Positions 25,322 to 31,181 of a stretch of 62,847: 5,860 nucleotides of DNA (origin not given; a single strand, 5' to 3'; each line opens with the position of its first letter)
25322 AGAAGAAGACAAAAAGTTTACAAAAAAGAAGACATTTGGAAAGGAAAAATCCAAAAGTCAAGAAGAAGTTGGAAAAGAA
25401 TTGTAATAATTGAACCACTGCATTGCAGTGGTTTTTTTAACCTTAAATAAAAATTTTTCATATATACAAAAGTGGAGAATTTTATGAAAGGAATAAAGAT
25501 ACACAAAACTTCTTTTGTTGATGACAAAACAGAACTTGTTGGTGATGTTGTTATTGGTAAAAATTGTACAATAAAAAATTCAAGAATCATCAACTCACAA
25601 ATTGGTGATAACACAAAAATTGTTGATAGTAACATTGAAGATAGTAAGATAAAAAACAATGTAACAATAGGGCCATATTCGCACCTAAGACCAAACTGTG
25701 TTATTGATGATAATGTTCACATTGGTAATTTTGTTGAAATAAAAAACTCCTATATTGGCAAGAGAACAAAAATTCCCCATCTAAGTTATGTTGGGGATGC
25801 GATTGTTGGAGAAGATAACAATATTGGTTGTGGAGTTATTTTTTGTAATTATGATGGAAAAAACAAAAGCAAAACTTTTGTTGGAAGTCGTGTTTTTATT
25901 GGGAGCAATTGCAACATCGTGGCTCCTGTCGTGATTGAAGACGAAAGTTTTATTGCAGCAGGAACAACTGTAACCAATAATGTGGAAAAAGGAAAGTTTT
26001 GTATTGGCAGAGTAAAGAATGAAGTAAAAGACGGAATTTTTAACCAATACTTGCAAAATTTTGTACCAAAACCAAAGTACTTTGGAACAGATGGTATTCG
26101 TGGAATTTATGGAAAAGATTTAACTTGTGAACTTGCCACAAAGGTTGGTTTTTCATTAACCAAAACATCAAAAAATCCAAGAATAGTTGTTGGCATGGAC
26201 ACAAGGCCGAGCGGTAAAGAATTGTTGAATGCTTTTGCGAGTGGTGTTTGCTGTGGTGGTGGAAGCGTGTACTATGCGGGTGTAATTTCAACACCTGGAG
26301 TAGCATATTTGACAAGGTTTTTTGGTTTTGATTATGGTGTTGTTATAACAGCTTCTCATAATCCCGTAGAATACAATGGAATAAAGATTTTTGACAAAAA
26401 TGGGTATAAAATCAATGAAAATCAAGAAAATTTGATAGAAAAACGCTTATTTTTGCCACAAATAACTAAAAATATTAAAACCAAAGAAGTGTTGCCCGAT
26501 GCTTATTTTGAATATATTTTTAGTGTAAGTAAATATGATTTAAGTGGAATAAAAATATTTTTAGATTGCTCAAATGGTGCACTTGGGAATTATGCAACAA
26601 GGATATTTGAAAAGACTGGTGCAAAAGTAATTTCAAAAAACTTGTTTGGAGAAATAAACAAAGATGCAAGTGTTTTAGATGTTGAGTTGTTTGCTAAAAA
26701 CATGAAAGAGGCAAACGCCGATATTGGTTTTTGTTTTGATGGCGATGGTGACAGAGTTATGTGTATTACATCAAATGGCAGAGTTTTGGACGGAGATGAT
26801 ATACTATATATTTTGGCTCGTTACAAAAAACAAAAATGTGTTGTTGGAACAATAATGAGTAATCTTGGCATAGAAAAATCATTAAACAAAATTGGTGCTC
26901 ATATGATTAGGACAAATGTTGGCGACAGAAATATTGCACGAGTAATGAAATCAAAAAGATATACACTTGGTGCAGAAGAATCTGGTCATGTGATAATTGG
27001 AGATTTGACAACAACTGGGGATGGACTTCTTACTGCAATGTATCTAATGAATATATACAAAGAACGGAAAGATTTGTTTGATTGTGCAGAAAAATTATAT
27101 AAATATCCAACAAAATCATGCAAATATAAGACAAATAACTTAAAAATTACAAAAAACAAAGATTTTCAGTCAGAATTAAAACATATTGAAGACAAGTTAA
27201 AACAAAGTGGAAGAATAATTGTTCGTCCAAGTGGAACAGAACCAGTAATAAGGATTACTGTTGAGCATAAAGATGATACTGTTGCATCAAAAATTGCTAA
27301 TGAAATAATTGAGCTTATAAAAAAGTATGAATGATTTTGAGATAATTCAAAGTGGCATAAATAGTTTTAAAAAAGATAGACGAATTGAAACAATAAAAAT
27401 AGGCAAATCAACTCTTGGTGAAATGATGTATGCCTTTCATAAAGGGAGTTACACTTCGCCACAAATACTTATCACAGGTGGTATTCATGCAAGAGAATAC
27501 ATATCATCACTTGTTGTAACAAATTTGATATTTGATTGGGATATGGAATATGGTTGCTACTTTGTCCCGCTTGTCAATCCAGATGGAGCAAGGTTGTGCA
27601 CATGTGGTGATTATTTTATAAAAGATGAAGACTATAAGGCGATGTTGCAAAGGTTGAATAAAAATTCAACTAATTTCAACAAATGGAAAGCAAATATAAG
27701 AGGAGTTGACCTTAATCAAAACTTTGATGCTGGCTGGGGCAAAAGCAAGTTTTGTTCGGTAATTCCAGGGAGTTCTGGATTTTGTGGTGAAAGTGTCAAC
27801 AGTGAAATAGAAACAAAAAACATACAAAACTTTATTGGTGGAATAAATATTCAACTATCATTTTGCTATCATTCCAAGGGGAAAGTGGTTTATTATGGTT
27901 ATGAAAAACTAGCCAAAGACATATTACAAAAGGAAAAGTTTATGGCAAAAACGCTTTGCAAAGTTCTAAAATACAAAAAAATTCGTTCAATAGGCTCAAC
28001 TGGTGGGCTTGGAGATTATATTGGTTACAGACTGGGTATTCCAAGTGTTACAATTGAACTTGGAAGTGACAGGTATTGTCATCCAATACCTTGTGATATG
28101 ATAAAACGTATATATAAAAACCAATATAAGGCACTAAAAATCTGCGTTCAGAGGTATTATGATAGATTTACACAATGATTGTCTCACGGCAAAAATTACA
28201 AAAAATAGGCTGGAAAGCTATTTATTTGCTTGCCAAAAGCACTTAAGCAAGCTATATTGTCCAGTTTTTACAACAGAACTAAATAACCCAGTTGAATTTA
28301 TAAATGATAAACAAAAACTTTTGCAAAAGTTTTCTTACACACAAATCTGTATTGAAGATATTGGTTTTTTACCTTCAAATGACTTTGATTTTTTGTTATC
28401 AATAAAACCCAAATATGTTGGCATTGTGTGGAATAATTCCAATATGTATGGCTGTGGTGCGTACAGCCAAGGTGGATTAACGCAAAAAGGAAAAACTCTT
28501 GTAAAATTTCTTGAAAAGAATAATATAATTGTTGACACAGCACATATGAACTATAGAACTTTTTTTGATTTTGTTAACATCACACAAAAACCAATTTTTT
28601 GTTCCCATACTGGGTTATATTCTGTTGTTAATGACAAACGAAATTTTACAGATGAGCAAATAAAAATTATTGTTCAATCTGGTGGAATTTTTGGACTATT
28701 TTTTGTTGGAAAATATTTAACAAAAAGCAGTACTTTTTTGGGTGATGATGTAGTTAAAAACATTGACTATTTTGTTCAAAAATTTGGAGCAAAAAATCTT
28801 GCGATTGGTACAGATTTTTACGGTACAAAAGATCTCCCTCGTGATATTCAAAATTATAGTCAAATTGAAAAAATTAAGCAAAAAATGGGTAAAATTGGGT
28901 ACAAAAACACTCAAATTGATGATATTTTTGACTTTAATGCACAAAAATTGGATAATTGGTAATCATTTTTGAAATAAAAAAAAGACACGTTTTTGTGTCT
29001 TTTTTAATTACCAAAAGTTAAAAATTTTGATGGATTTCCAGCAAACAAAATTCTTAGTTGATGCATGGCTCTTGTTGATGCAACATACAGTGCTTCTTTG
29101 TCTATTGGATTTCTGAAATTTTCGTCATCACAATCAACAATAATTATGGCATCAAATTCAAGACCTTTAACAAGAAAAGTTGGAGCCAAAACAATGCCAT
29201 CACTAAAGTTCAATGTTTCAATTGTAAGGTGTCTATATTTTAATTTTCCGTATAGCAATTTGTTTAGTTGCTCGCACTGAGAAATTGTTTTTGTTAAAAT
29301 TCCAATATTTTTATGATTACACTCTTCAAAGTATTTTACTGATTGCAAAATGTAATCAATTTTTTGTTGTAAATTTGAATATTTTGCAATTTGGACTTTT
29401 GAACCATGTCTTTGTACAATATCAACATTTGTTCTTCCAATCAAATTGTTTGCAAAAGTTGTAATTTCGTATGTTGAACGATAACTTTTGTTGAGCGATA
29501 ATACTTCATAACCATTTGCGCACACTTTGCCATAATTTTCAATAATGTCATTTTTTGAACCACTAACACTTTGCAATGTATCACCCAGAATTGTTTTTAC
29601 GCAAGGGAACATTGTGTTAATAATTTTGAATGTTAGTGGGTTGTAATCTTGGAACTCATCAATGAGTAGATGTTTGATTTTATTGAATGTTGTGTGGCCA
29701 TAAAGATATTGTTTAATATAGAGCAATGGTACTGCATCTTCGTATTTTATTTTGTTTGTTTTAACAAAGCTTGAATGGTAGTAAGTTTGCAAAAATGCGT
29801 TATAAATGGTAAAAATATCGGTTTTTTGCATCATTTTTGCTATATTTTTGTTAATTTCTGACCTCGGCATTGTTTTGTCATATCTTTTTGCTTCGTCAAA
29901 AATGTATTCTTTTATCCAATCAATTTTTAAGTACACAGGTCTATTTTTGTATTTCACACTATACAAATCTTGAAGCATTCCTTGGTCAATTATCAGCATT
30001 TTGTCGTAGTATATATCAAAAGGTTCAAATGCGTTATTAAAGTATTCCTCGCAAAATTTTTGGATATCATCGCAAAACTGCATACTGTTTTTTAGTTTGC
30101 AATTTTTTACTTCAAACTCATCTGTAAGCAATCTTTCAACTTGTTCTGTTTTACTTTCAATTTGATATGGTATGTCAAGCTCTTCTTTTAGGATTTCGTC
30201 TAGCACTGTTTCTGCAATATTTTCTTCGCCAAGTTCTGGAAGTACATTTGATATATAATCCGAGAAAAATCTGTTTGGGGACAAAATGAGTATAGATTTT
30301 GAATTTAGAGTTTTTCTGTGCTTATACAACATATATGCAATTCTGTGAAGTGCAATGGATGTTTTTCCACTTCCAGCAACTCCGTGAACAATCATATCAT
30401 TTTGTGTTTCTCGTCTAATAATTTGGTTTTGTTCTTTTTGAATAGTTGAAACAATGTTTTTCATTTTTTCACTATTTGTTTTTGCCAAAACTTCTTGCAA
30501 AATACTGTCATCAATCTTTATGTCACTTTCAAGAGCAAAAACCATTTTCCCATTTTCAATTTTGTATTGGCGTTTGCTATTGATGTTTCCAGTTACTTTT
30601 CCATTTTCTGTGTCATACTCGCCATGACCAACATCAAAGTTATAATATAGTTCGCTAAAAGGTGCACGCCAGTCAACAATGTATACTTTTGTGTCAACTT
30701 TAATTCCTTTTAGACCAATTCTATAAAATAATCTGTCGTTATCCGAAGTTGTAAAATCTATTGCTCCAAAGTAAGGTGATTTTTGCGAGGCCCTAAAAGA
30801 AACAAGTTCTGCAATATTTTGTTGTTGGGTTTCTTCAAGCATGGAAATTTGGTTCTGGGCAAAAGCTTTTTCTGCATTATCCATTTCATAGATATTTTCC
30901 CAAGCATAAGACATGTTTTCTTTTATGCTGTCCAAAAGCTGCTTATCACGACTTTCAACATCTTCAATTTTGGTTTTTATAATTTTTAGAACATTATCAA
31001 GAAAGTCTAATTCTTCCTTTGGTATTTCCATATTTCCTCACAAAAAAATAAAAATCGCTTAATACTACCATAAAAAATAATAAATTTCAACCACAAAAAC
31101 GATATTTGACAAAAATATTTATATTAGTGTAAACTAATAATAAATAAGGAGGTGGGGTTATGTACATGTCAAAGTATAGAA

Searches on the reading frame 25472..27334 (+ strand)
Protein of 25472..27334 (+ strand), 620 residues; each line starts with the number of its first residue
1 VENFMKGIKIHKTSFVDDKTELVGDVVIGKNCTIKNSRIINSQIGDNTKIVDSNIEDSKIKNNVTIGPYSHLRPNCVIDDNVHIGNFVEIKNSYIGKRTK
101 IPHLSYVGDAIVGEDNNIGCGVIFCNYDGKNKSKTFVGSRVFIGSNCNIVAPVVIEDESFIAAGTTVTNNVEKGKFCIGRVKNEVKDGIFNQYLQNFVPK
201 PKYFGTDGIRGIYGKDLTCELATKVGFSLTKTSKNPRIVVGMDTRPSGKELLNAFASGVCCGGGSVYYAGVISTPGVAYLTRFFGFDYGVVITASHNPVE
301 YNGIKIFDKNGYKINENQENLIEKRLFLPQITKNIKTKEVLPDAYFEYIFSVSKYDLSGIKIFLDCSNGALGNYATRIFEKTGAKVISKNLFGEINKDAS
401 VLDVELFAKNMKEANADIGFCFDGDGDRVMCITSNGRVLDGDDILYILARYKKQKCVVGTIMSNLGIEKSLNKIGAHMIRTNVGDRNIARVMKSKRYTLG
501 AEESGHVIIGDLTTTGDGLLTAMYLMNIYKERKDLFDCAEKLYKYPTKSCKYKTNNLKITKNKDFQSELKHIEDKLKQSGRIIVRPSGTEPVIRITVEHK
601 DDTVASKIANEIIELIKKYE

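Call 93: search_protein_families(library=pfam, proteins=[window:25472-27334:+], max_evalue=0.00001)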
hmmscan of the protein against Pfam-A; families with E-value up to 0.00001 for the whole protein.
window:25472-27334:+ (620 aa): 7 families
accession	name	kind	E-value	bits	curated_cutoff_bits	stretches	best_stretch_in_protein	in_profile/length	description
PF02878.22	PGM_PMM_I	-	1.3e-39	135.5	22.5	1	202-326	2-131/138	Phosphoglucomutase/phosphomannomutase, alpha/beta/alpha domain I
PF02880.22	PGM_PMM_III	-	5.2e-27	94.7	20.7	1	440-543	1-112/115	Phosphoglucomutase/phosphomannomutase, alpha/beta/alpha domain III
PF00132.30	Hexapep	-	2.3e-26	90.8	27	2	57-92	1-36/36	Bacterial transferase hexapeptide (six repeats)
PF25084.1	LbH_EIF2B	-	5.2e-13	49.4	54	1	10-89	24-104/105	EIF2B subunit epsilon LbH domain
PF00408.26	PGM_PMM_IV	-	5.6e-12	46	23.1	1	558-614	11-67/68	Phosphoglucomutase/phosphomannomutase, C-terminal domain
PF02879.22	PGM_PMM_II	-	1.7e-10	41.8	29.3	1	353-436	11-103/103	Phosphoglucomutase/phosphomannomutase, alpha/beta/alpha domain II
PF24894.1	Hexapep_GlmU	-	1.2e-07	32.3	23.3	1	36-109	13-85/104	GlmU-like, C-terminal hexapeptide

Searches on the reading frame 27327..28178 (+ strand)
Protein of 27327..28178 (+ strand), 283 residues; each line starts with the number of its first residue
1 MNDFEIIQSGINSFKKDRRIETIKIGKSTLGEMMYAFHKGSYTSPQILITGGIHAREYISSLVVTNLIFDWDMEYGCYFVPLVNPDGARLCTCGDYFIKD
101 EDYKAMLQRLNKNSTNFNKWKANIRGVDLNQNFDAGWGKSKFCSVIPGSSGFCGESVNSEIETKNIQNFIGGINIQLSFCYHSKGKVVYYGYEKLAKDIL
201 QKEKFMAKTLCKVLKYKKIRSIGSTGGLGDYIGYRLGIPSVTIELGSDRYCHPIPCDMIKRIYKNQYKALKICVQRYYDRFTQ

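Call 93: search_protein_families(library=pfam, proteins=[window:27327-28178:+], max_evalue=0.00001)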
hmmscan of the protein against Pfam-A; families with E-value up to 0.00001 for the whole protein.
window:27327-28178:+ (283 aa): 1 family
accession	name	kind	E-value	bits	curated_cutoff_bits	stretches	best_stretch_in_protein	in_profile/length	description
PF00246.29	Peptidase_M14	-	1.1e-26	94.5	21.6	1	17-266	13-283/286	Zinc carboxypeptidase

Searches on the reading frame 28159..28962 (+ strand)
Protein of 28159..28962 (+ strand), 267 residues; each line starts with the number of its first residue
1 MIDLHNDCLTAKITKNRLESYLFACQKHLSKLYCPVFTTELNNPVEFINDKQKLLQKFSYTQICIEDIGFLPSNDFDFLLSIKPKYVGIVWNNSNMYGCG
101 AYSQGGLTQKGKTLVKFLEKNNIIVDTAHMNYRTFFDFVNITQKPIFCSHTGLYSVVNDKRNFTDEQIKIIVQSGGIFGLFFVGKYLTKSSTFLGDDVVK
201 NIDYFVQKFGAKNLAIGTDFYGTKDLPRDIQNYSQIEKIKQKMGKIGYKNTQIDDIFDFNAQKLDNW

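Call 93: search_protein_families(library=pfam, proteins=[window:28159-28962:+], max_evalue=0.00001)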
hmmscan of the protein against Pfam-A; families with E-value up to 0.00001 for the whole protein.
window:28159-28962:+ (267 aa): 1 family
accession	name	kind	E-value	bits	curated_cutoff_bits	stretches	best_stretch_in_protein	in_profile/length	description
PF01244.27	Peptidase_M19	-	1.9e-47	162.4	26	1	86-262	134-314/319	Membrane dipeptidase (Peptidase family M19)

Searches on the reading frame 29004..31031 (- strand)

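Call 93: search_protein_families(library=pfam, proteins=[window:29004-31031:-], max_evalue=0.00001)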
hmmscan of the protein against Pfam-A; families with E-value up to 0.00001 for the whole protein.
window:29004-31031:- (675 aa): 5 families
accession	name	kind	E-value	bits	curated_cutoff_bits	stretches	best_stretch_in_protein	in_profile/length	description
PF01443.25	Viral_helicase1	-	3e-10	40.8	21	0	446-662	54-227/228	Viral superfamily 1 RNA helicase core domain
PF00580.27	UvrD-helicase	-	3.5e-10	40.5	23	1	198-491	2-254/271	UvrD/REP helicase N-terminal domain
PF13245.12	AAA_19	-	1.9e-08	35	25.1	0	201-311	1-104/134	AAA domain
PF00270.35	DEAD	-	2.7e-07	30.9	26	0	199-272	5-72/167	DEAD/DEAH box helicase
PF13361.12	UvrD_C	-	1.4e-06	28.4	25.6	0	621-662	295-346/350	UvrD-like helicase C-terminal domain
